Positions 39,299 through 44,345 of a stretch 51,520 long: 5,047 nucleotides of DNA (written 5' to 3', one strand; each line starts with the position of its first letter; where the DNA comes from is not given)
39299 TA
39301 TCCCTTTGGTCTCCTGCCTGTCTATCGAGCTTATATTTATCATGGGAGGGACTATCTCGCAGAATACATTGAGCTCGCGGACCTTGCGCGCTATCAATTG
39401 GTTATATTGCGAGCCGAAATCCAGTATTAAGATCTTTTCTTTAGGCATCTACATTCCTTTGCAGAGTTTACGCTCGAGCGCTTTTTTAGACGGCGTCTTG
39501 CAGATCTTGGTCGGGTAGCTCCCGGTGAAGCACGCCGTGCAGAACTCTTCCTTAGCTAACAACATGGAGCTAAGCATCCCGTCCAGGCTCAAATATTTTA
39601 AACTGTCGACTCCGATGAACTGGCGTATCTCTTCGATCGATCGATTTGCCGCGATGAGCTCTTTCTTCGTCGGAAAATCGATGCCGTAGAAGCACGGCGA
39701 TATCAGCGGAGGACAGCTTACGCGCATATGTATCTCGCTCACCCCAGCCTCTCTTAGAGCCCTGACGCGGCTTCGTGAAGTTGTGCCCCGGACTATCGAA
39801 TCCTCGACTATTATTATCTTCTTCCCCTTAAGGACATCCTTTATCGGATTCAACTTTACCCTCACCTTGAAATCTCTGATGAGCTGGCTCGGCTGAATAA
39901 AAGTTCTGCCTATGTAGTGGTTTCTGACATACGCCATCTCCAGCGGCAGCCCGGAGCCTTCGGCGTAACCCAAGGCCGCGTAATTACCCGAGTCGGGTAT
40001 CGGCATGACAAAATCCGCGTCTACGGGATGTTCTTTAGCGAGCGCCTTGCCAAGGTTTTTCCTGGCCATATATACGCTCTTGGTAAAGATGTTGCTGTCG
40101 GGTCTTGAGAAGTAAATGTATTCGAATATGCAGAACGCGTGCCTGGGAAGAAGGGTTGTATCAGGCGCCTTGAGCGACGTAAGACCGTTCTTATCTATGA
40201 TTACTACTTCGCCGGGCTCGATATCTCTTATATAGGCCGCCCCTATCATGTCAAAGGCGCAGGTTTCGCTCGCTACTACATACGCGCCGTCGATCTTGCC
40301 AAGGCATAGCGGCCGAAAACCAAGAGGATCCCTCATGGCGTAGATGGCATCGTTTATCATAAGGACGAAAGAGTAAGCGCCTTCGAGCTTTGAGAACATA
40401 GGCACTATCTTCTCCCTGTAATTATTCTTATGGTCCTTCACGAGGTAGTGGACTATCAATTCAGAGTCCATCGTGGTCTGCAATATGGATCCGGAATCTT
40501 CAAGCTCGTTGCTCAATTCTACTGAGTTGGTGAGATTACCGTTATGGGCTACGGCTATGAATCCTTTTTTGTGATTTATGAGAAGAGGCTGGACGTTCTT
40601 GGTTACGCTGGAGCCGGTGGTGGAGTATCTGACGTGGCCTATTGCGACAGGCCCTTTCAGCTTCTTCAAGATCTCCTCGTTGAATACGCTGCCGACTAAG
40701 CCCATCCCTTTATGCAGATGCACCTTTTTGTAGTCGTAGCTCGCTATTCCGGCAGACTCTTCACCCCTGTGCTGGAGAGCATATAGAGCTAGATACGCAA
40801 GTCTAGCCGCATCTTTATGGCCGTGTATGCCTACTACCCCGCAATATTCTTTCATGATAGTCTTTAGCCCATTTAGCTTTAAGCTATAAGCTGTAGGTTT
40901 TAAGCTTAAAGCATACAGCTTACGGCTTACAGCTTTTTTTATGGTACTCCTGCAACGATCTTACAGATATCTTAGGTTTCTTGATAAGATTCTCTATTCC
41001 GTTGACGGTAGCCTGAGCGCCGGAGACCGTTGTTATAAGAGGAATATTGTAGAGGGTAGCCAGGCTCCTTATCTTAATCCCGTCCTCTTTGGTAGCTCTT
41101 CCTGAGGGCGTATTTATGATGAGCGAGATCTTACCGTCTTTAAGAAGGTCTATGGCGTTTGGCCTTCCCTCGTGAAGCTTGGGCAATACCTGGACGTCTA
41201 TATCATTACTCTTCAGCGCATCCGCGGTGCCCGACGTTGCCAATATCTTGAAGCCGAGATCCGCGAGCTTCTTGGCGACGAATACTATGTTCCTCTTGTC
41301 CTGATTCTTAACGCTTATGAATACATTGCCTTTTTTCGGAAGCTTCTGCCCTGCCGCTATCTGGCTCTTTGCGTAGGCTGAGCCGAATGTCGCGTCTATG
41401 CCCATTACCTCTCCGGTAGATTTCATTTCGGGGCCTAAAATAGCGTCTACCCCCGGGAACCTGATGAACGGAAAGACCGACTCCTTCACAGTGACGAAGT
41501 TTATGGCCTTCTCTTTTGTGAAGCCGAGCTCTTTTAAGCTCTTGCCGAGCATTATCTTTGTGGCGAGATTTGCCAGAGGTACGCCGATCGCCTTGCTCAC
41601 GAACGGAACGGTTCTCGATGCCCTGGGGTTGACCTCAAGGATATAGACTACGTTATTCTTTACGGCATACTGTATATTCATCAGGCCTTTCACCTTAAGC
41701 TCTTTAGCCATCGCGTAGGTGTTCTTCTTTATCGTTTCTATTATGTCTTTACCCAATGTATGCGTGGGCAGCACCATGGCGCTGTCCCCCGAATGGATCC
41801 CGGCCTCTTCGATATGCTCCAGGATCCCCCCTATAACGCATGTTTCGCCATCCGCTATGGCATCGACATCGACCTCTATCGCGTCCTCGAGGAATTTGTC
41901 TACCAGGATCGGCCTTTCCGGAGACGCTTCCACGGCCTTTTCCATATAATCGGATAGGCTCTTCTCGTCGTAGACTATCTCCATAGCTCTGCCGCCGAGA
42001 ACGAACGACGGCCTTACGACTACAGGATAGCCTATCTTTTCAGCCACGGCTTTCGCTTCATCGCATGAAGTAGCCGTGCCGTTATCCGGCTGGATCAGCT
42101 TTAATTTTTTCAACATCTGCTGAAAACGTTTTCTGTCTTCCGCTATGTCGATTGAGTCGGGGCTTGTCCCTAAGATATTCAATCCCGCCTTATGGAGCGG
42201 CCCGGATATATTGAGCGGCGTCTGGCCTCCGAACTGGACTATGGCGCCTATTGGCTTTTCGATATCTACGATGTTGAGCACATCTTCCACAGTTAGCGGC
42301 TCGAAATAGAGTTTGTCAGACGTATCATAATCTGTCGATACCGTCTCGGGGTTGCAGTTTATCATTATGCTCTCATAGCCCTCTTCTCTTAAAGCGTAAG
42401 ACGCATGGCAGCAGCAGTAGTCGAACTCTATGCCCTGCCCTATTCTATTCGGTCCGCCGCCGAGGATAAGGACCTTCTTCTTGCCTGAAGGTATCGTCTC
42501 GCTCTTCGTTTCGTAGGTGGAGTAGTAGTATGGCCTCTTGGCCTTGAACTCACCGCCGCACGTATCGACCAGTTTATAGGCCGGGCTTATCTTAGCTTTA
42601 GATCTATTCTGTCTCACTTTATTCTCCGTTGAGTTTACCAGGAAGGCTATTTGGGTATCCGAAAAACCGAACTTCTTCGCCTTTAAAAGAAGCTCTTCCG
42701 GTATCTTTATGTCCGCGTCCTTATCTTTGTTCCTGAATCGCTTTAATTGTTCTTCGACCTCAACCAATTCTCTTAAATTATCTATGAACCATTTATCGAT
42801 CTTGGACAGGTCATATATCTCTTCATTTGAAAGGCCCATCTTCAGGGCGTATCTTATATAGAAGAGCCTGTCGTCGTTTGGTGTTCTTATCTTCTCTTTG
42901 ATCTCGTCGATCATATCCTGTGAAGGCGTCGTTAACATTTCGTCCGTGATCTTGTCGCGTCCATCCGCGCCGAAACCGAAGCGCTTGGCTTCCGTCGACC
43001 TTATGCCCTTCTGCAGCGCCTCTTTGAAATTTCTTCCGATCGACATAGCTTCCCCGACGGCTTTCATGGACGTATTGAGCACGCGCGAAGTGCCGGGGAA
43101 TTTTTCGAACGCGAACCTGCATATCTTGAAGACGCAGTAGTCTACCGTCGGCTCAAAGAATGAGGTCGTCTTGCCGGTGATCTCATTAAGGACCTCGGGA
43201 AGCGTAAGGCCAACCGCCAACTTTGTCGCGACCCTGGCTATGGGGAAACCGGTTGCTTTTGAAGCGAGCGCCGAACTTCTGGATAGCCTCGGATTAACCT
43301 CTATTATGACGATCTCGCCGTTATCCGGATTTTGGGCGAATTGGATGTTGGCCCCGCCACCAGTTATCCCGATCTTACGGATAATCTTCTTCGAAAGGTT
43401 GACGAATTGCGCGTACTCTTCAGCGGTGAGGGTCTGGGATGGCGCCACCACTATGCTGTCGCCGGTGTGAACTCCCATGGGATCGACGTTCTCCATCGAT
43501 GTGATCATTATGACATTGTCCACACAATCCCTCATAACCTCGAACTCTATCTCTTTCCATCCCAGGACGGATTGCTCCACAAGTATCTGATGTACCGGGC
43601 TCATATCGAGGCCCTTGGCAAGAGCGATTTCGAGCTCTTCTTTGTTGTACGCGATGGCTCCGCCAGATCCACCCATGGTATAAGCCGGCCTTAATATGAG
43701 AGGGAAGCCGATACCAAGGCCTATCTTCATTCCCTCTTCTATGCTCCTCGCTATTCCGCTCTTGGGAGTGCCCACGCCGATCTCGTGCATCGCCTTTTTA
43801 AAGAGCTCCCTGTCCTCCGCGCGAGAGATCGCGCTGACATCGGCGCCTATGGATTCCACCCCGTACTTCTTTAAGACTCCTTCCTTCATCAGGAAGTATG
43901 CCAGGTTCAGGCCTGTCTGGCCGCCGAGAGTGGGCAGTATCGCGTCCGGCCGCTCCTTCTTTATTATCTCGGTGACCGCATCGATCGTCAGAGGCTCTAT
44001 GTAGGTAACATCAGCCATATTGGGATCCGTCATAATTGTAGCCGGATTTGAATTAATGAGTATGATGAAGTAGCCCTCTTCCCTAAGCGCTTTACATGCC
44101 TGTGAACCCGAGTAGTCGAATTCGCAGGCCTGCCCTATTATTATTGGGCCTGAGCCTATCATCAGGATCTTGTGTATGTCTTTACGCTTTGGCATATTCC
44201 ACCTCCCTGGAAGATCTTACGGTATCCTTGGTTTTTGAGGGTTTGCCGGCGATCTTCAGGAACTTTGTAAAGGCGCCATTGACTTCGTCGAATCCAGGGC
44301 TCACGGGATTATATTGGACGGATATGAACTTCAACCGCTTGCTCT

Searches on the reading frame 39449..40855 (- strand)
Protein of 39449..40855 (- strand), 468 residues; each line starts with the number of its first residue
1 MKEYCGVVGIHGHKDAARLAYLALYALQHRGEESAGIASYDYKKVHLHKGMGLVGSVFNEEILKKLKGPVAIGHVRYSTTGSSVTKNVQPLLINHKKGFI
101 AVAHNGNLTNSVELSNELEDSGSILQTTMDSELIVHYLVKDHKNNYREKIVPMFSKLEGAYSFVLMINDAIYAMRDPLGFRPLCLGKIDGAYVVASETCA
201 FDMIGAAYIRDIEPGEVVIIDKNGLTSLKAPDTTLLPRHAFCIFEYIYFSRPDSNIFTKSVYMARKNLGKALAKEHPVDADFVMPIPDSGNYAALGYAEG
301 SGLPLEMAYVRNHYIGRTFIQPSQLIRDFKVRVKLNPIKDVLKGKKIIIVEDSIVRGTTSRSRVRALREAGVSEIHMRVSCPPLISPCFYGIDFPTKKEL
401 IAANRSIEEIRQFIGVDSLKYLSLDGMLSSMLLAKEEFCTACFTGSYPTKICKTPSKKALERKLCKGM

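Call 6: search_protein_families(library=pfam, proteins=[window:39449-40855:-], max_evalue=0.00001)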
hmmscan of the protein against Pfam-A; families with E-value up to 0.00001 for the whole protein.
window:39449-40855:- (468 aa): 3 families
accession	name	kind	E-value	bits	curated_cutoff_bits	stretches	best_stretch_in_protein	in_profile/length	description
PF13537.11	GATase_7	-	4.3e-18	65.9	25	1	82-201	7-121/123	Glutamine amidotransferase domain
PF13522.11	GATase_6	-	1e-17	64.8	27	1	67-197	9-130/130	Glutamine amidotransferase domain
PF13230.11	GATase_4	-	8.9e-06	25.3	23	0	34-146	35-145/272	Glutamine amidotransferases class-II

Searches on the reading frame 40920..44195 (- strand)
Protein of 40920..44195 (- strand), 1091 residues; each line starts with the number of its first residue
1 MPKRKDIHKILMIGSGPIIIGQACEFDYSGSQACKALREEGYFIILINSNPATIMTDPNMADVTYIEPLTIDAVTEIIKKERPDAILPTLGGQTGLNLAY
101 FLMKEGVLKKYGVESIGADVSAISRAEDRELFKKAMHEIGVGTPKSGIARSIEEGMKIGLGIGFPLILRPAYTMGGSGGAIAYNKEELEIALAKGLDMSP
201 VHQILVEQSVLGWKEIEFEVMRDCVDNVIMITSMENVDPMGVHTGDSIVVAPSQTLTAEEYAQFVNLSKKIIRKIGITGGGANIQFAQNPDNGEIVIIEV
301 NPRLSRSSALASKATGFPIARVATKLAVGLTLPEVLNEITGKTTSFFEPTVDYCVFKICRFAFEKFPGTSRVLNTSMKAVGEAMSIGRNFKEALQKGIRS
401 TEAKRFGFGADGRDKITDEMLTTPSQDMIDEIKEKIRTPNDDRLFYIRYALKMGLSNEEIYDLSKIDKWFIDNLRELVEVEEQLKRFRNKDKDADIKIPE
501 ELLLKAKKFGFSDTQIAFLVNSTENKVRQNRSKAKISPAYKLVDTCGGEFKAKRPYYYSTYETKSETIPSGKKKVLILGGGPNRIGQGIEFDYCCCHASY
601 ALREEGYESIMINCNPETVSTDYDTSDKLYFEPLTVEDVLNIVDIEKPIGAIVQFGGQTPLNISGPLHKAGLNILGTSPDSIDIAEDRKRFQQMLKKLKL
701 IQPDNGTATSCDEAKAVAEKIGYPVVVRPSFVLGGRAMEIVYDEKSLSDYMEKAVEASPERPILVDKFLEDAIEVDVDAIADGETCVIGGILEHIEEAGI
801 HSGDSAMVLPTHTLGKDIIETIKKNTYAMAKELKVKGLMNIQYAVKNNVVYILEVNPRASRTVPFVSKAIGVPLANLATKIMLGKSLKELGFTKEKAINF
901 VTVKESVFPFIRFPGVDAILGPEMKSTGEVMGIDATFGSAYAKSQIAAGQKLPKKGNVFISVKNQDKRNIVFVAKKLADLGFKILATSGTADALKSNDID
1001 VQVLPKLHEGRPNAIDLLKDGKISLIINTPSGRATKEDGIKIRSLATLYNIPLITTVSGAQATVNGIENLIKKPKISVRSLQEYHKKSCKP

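Call 6: search_protein_families(library=pfam, proteins=[window:40920-44195:-], max_evalue=0.00001)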
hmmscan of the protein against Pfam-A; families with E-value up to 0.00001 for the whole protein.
window:40920-44195:- (1091 aa): 9 families
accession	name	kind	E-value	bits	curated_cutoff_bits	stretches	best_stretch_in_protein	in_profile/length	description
PF02786.22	CPSase_L_D2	-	1.1e-106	355.6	19.8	2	128-334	1-210/211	Carbamoyl-phosphate synthase L chain, ATP binding domain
PF25596.1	CPSase_L_D1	-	8.5e-97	319.6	27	2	572-683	2-117/118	Carbamoyl phosphate synthase preATP-grasp domain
PF02787.25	CPSase_L_D3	-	1.6e-26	92.5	26.6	1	434-519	1-79/80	Carbamoyl-phosphate synthetase large chain, oligomerisation domain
PF02142.27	MGS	-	6.5e-23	81.1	24.1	1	970-1055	2-94/94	MGS-like domain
PF07478.18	Dala_Dala_lig_C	-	1.6e-15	57.6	24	1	702-857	16-174/204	D-ala D-ala ligase C-terminus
PF02222.28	ATP-grasp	-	1.9e-14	54.2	27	1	693-859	1-163/179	ATP-grasp domain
PF15632.11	ATPgrasp_Ter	-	3e-12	46.9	29.1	1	824-886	51-112/131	ATP-grasp in the biosynthetic pathway with Ter operon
PF02655.19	ATP-grasp_3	-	6.1e-09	36.6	23.2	0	686-859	2-157/160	ATP-grasp domain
PF13535.11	ATP-grasp_4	-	7.5e-06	26.1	27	0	164-303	3-151/160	ATP-grasp domain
